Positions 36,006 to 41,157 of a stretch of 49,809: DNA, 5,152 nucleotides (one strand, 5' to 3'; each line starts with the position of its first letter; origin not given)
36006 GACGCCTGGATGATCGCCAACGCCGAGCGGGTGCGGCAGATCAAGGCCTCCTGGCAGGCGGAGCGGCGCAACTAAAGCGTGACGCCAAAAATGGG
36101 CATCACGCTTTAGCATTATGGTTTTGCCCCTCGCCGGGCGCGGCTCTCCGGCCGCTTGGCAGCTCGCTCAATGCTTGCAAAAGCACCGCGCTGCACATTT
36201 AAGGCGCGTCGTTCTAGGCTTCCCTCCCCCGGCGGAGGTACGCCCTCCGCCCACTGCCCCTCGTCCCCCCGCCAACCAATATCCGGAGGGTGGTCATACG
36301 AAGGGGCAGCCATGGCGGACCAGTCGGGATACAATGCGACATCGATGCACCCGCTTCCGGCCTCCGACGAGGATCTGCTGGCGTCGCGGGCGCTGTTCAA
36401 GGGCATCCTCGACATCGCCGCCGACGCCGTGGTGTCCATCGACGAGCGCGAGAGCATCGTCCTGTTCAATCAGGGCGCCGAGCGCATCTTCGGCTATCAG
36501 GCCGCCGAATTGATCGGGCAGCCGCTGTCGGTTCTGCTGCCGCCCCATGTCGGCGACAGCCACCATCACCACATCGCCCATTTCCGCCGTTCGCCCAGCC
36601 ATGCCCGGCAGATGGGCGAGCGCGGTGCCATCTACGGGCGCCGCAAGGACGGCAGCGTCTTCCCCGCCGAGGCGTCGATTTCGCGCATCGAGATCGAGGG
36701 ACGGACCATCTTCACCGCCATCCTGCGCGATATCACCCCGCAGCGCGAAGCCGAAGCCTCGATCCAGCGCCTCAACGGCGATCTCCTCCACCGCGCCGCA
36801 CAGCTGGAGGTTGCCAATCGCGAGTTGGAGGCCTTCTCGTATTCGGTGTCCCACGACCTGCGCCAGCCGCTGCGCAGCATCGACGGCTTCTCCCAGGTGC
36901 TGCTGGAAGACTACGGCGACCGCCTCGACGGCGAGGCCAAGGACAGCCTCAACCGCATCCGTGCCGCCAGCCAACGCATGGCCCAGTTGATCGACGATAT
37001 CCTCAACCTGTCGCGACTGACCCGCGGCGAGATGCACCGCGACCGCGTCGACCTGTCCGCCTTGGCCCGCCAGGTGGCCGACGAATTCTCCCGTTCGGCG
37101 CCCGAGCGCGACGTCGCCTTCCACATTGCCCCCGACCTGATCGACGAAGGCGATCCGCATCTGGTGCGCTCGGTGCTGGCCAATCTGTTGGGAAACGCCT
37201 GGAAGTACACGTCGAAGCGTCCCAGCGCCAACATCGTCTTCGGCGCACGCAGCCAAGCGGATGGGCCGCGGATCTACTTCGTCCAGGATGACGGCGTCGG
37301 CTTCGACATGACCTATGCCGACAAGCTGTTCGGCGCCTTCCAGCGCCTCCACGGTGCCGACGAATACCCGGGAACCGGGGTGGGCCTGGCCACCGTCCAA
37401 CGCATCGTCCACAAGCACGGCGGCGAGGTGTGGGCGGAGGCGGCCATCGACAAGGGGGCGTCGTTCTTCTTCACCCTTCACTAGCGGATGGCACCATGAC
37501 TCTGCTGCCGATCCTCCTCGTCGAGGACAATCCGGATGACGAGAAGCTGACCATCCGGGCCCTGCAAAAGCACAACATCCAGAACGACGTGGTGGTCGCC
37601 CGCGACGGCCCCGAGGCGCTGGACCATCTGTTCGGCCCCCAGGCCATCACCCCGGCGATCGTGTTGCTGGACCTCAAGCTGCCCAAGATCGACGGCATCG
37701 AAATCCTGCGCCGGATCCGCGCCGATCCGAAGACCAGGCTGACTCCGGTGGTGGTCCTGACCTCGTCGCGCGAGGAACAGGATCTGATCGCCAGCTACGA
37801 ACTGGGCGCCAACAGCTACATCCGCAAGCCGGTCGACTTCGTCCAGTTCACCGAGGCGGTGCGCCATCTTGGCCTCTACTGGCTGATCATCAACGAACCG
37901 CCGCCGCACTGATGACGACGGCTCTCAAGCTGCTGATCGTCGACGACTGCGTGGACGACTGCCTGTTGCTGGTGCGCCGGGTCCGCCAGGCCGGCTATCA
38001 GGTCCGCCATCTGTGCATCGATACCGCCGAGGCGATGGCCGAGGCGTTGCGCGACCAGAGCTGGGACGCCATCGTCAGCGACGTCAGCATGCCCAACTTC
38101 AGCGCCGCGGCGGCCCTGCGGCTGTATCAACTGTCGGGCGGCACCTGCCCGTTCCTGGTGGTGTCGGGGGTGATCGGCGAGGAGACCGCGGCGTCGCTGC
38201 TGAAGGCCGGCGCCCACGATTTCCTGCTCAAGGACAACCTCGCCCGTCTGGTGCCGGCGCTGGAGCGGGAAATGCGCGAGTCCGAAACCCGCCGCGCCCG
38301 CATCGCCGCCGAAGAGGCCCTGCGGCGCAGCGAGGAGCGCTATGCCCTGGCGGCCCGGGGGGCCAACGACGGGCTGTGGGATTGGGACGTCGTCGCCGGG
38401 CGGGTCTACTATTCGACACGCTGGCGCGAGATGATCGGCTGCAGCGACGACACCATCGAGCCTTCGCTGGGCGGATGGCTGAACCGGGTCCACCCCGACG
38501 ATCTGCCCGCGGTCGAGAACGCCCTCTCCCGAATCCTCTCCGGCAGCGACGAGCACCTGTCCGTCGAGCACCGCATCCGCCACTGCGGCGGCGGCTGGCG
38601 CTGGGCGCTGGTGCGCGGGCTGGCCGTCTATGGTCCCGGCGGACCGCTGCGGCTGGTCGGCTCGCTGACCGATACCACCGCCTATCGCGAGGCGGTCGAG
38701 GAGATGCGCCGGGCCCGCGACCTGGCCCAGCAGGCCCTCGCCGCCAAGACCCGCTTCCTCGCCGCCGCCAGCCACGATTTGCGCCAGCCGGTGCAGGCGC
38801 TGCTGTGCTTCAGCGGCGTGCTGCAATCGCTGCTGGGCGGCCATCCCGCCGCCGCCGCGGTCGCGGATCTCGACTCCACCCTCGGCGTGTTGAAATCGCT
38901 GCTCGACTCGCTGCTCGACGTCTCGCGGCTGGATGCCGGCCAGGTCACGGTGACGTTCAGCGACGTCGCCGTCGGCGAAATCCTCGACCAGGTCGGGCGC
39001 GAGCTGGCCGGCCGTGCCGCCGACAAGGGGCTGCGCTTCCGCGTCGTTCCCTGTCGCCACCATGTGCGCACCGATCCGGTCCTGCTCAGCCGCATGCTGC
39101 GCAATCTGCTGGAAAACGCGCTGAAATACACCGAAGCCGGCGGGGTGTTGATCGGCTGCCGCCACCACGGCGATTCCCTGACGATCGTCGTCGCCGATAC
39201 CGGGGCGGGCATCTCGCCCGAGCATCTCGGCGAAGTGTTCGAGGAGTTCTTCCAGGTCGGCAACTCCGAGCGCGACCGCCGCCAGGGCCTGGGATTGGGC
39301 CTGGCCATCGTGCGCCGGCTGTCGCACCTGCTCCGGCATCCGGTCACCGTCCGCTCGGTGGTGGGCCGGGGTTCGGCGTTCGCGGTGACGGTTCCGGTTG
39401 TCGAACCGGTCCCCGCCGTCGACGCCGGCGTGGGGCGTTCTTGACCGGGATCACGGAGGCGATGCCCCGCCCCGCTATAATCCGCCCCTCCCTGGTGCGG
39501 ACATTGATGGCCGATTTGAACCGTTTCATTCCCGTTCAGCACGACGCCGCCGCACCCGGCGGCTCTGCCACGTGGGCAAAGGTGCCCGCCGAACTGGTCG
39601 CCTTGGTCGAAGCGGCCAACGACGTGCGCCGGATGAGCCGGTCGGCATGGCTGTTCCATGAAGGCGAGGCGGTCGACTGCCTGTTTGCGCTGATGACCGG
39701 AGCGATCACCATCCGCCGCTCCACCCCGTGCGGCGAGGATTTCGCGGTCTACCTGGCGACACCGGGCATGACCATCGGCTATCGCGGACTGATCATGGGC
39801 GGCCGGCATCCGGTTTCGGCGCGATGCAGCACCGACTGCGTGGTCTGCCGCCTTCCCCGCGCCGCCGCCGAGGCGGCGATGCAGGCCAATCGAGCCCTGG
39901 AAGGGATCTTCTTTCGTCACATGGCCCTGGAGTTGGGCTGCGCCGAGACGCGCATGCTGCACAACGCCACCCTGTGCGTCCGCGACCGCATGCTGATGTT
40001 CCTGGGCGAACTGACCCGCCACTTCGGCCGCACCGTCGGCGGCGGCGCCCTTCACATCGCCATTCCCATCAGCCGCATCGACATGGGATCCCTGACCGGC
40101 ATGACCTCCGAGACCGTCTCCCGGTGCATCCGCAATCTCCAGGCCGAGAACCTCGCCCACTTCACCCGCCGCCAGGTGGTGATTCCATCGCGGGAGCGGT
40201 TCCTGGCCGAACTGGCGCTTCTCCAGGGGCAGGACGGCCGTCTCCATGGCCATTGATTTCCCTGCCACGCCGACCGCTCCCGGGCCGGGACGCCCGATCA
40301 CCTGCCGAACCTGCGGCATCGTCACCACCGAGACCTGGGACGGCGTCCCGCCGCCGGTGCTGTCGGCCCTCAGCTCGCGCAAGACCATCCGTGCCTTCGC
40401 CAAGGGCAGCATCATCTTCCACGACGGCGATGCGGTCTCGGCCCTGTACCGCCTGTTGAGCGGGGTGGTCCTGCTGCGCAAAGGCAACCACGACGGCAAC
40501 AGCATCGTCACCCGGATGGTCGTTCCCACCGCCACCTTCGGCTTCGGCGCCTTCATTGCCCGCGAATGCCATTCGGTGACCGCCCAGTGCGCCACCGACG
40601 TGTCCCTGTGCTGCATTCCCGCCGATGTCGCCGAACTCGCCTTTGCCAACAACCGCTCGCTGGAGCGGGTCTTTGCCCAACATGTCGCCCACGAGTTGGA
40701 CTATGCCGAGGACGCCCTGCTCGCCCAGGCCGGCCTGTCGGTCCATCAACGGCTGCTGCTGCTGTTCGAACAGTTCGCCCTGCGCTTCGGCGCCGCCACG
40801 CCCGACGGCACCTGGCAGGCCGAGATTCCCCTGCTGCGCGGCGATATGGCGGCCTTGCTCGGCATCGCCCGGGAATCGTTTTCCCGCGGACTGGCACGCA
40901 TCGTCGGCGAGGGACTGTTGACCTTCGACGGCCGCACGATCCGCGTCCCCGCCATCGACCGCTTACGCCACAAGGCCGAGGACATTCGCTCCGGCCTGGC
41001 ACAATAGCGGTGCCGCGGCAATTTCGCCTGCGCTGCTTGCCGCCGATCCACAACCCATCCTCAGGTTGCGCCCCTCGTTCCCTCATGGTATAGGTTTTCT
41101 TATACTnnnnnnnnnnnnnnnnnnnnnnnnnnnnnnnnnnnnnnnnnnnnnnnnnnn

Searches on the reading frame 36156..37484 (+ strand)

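Call 27: search_protein_families(library=pfam, proteins=[window:36156-37484:+], max_evalue=0.001)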
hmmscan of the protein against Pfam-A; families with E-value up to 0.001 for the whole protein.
window:36156-37484:+ (442 aa): 6 families
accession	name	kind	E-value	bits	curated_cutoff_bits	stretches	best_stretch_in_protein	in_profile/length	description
PF02518.31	HATPase_c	-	1.8e-18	67.4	26.4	1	332-441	1-107/111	Histidine kinase-, DNA gyrase B-, and HSP90-like ATPase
PF00512.31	HisKA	-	4.8e-17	62.2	26.9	1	225-290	3-65/66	His Kinase A (phospho-acceptor) domain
PF13426.13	PAS_9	-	8.9e-16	58.5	27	1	90-194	2-102/103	PAS domain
PF00989.32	PAS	-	1.7e-10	41.4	22.6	1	81-193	3-113/113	PAS fold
PF08448.16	PAS_4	-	3.1e-06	27.8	23.1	1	89-197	5-109/110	PAS fold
PF13188.13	PAS_8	-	5.1e-06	26.6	21.8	1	80-131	2-50/65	PAS domain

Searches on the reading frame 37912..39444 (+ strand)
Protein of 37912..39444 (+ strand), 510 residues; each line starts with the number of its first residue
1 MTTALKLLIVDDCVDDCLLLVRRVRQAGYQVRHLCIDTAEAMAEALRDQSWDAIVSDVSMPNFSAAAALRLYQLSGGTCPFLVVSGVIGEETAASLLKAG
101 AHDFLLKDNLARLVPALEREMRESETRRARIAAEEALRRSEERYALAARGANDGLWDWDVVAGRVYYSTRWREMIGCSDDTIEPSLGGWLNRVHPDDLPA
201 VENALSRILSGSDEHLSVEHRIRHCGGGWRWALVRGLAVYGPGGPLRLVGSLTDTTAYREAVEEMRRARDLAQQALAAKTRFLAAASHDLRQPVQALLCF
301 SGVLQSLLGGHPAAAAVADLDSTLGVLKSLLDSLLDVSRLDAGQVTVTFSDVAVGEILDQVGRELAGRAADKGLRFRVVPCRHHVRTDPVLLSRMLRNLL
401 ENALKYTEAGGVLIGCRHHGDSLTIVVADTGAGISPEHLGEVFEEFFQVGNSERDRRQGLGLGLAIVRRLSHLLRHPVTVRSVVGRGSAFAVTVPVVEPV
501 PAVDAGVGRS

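Call 11: find_encoding_contigs(protein=window:37912-39444:+, flank=10000, max_places=10)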
Protein window:37912-39444:+ (510 aa): no gene with exactly this product is on record in the collection.

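Call 27: search_protein_families(library=pfam, proteins=[window:37912-39444:+], max_evalue=0.001)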
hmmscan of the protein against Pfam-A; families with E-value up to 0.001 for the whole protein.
window:37912-39444:+ (510 aa): 5 families
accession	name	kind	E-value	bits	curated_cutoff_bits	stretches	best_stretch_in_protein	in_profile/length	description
PF02518.31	HATPase_c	-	3.7e-24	85.7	26.4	1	388-496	2-109/111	Histidine kinase-, DNA gyrase B-, and HSP90-like ATPase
PF08447.18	PAS_3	-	8.6e-17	61.6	25.6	1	165-250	2-87/89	PAS fold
PF00072.30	Response_reg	-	7.3e-11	42.7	30.2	1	8-114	2-107/111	Response regulator receiver domain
PF00512.31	HisKA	-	1.8e-09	37.9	26.9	1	278-343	1-66/66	His Kinase A (phospho-acceptor) domain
PF13581.12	HATPase_c_2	-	0.00067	20.1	27.4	1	397-472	41-110/127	Histidine kinase-like ATPase domain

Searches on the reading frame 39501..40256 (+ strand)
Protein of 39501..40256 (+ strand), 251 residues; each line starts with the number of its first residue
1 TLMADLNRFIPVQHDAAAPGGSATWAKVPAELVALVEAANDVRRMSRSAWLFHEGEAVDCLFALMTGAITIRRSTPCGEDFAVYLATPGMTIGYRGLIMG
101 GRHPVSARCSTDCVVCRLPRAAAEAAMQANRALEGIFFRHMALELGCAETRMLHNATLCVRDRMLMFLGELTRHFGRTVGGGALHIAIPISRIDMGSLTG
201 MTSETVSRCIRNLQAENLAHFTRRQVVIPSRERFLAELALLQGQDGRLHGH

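Call 27: search_protein_families(library=pfam, proteins=[window:39501-40256:+], max_evalue=0.001)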
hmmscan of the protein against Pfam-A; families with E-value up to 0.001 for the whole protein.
window:39501-40256:+ (251 aa): 2 families
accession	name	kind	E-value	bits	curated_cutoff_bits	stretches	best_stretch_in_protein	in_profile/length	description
PF00027.35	cNMP_binding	-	1e-14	54.7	27.5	1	43-130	2-89/89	Cyclic nucleotide-binding domain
PF13545.12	HTH_Crp_2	-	5.2e-11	42.8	27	1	163-233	2-66/70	Crp-like helix-turn-helix domain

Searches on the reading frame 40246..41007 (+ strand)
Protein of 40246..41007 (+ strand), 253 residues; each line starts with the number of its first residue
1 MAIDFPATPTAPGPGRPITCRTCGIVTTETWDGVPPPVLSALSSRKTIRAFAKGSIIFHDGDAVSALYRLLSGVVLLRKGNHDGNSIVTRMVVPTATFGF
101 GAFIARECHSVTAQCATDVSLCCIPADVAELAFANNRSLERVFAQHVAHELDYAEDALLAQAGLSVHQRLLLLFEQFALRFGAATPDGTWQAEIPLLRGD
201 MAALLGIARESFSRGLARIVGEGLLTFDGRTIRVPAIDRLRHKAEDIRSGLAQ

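Call 13: find_encoding_contigs(protein=window:40246-41007:+, flank=10000, max_places=10)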
Protein window:40246-41007:+ (253 aa): no gene with exactly this product is on record in the collection.

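Call 27: search_protein_families(library=pfam, proteins=[window:40246-41007:+], max_evalue=0.001)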
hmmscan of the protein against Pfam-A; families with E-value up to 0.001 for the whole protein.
window:40246-41007:+ (253 aa): 2 families
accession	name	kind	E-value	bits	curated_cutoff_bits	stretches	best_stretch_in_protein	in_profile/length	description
PF00027.35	cNMP_binding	-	1.2e-14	54.5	27.5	1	49-129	2-82/89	Cyclic nucleotide-binding domain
PF13545.12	HTH_Crp_2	-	4.9e-10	39.7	27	1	183-242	11-69/70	Crp-like helix-turn-helix domain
